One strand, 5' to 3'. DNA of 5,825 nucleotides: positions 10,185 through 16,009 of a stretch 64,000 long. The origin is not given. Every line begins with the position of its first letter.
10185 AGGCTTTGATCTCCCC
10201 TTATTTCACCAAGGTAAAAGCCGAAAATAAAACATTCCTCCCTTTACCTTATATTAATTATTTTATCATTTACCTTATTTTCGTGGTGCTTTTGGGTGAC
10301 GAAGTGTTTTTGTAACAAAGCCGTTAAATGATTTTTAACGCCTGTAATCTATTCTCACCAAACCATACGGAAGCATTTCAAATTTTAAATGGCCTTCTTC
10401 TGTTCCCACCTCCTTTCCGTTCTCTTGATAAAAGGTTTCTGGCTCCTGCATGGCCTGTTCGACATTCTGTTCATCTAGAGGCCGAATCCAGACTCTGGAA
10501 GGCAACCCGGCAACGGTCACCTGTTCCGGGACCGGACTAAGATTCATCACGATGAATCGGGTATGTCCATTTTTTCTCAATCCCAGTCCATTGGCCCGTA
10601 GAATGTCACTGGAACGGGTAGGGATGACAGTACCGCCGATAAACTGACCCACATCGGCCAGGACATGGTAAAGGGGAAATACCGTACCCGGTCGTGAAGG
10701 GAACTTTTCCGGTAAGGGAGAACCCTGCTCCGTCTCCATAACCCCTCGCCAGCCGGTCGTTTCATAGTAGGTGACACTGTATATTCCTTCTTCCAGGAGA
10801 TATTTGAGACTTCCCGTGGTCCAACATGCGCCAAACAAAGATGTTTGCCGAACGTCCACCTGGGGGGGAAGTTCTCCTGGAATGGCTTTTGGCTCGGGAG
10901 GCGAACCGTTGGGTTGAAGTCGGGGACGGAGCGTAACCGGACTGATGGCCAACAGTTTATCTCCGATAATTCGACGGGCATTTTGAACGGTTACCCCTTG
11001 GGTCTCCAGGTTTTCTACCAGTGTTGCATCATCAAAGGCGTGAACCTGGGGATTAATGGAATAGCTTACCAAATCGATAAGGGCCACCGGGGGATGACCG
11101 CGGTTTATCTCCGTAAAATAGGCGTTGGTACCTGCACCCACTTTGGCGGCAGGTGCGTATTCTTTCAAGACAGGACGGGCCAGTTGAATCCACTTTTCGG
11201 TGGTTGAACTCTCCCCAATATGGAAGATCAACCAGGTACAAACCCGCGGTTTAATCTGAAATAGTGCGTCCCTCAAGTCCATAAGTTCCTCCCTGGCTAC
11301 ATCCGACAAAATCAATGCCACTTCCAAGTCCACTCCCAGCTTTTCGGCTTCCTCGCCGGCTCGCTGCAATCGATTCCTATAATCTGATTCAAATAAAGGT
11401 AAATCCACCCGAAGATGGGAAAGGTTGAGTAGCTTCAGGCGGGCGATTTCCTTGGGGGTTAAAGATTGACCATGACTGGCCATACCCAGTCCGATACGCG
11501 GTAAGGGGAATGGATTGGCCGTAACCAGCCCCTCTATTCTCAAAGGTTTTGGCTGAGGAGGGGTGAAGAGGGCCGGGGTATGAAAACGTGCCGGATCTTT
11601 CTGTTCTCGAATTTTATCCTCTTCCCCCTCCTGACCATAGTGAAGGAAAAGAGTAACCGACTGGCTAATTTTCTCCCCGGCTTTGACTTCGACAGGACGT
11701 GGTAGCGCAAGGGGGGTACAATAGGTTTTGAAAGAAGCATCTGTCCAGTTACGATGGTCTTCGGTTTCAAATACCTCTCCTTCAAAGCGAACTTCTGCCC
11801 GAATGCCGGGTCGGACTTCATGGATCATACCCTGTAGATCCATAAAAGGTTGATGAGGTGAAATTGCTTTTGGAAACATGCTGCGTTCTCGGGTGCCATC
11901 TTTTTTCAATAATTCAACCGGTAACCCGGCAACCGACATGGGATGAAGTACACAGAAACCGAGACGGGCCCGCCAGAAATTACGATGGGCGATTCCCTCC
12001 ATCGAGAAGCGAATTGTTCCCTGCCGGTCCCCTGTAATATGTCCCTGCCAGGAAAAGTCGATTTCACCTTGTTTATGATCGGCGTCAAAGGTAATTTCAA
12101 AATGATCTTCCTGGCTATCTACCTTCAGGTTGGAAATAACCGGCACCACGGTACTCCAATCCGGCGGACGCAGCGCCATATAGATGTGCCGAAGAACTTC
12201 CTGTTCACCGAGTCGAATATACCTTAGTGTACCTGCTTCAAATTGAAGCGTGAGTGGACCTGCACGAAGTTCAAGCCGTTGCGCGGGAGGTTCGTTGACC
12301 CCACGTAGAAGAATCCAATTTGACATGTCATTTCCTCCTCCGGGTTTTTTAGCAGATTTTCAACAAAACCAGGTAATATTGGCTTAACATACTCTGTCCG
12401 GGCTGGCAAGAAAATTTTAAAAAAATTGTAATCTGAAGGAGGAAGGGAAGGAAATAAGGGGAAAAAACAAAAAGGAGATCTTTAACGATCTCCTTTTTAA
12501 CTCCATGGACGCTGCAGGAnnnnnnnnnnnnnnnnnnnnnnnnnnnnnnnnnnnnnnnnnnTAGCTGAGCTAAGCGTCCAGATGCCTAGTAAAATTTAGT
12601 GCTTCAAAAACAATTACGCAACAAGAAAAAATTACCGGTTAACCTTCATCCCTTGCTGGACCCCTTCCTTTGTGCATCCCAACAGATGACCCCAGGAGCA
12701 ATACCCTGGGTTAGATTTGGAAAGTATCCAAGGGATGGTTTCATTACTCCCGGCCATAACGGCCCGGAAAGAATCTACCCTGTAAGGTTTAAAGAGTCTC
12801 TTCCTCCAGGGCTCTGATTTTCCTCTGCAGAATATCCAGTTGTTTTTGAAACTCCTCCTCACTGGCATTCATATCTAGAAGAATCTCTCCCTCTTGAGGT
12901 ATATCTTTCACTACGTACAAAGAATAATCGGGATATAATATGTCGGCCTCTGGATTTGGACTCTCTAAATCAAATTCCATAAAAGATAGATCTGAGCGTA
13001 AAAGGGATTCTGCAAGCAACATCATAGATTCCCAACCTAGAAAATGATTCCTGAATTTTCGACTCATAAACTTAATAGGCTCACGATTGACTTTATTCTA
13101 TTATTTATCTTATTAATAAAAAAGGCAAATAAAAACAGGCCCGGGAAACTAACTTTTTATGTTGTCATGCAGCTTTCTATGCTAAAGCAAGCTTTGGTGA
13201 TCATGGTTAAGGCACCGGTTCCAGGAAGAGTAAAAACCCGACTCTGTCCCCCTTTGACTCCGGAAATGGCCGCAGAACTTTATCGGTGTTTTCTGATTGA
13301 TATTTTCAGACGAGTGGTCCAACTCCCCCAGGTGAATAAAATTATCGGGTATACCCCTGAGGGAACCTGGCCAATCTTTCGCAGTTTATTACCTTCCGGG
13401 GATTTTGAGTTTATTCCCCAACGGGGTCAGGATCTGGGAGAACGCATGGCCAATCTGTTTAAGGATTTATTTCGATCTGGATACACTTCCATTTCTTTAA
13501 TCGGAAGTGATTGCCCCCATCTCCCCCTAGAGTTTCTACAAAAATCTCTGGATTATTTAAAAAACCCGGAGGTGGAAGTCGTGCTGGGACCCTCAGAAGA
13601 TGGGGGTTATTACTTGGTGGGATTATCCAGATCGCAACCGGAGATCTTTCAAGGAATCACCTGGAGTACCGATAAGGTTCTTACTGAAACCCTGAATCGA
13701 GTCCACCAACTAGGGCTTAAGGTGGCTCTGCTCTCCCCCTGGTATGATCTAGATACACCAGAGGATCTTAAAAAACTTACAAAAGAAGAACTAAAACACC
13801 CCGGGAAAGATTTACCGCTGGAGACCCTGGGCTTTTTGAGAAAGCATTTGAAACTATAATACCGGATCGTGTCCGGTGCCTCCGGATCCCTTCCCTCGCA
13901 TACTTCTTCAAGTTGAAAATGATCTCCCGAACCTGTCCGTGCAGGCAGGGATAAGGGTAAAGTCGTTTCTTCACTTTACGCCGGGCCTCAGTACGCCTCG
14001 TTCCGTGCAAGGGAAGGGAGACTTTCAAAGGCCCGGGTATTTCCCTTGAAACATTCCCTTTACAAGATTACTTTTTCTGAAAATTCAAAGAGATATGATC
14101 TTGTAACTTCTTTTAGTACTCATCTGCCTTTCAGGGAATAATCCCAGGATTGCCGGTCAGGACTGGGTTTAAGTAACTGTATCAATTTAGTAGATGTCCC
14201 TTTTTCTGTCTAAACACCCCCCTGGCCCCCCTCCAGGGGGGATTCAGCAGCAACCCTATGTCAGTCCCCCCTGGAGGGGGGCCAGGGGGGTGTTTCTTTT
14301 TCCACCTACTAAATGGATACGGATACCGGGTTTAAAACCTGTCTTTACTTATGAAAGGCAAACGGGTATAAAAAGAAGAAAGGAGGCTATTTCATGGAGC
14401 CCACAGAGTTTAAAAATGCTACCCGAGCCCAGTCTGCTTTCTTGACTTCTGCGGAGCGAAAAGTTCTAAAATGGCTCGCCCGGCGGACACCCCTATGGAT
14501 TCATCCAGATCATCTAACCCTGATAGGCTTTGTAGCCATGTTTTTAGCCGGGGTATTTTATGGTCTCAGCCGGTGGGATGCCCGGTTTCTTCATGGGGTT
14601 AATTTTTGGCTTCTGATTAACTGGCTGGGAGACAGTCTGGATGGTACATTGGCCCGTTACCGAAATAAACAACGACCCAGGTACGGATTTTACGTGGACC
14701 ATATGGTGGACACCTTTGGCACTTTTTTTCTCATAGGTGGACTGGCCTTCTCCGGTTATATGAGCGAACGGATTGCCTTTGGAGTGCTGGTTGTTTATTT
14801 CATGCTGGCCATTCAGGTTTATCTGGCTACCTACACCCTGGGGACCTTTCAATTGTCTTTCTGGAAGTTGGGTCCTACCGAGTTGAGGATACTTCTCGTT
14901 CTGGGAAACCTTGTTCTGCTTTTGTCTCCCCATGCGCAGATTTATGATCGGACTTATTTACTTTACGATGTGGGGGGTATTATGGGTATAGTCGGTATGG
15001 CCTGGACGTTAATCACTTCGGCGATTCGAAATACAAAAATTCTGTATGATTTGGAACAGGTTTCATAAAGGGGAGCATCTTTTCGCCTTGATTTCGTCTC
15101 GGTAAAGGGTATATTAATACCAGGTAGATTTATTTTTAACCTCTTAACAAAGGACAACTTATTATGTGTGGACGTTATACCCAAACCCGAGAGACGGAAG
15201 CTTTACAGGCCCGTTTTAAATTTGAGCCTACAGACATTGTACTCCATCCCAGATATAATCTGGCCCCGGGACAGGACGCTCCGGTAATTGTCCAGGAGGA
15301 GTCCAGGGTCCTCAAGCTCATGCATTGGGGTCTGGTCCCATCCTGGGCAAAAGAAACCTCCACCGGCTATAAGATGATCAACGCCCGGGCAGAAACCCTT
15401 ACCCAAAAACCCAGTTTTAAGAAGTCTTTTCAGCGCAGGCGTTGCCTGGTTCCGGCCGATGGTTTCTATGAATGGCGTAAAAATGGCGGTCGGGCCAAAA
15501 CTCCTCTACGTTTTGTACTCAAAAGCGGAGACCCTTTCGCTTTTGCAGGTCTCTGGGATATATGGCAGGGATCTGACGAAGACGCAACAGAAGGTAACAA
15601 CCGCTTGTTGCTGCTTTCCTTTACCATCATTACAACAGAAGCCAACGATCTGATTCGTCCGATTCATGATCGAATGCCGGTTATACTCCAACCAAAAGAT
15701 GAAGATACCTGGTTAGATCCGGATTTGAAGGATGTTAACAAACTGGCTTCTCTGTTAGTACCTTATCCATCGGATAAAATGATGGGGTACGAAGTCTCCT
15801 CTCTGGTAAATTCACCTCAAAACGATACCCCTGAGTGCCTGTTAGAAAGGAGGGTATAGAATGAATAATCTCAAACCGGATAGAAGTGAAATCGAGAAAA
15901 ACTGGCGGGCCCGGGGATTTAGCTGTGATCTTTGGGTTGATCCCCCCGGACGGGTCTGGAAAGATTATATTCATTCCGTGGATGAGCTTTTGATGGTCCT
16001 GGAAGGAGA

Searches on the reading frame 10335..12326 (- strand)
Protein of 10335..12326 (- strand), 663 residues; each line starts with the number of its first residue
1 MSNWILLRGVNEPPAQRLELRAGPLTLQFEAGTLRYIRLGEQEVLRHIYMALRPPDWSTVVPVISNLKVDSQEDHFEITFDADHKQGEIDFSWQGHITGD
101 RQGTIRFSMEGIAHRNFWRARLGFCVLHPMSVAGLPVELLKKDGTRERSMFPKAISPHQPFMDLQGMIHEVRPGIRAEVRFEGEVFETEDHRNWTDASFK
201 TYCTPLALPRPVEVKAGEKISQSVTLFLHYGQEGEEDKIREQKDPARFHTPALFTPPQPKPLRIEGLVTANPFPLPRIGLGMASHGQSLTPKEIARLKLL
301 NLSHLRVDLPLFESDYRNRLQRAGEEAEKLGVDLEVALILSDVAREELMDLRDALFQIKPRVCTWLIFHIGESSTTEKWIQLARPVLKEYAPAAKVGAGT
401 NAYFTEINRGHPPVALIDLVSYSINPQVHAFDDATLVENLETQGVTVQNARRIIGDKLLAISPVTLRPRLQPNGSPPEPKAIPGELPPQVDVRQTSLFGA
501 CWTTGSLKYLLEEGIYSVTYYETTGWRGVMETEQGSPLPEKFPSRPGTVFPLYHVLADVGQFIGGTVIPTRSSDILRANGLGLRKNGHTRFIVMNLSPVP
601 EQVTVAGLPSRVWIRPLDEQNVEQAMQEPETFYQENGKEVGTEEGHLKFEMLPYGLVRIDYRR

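Call 17: search_protein_families(library=ncbifam, proteins=[window:10335-12326:-], max_evalue=0.00001)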
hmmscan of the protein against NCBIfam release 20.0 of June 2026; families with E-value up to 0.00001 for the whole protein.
window:10335-12326:- (663 aa): 1 family
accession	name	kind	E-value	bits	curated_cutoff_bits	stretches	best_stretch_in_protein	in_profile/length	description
NF049900.1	ApionLctnaseApnL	equivalog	6.9e-92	308.9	750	1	5-605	3-593/595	D-apionate lactonase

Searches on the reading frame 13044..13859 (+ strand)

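Call 19: search_protein_families(library=pfam, proteins=[window:13044-13859:+], max_evalue=1e-8)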
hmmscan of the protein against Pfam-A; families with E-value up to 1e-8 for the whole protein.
window:13044-13859:+ (271 aa): 1 family
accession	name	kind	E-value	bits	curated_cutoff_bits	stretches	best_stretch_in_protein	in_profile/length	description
PF09837.15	DUF2064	-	9.5e-32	109.8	25.8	1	89-209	3-120/120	Uncharacterized protein conserved in bacteria (DUF2064)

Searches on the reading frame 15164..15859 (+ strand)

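Call 19: search_protein_families(library=pfam, proteins=[window:15164-15859:+], max_evalue=1e-8)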
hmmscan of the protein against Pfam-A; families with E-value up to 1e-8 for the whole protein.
window:15164-15859:+ (231 aa): 1 family
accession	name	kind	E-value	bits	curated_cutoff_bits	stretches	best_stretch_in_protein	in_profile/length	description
PF02586.19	SRAP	-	1.8e-77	260.1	27.1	1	1-218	1-214/214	SOS response associated peptidase (SRAP)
